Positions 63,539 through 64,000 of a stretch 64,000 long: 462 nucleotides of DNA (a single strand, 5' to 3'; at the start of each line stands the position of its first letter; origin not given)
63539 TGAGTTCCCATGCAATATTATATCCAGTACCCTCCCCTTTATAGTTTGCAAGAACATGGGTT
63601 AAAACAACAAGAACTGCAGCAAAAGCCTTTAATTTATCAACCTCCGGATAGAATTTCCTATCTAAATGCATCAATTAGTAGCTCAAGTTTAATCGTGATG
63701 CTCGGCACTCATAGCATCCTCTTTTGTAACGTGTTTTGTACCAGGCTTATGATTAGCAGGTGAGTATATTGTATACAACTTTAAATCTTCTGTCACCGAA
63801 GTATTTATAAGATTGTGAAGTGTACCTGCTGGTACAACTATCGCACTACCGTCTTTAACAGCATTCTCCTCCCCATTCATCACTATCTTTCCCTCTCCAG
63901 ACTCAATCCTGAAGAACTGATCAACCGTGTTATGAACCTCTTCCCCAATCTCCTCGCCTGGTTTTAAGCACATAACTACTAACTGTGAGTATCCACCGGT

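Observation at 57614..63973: Accessory island of small detox/modification genes downstream of tRNA-Asn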

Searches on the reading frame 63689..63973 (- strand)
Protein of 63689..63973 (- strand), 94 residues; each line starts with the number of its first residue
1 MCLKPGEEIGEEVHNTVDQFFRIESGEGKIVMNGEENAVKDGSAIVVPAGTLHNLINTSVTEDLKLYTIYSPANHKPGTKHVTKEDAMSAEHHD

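Call 12: find_encoding_contigs(protein=window:63689-63973:-, flank=10000, max_places=6)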
Protein window:63689-63973:- (94 aa): no gene with exactly this product is on record in the collection.
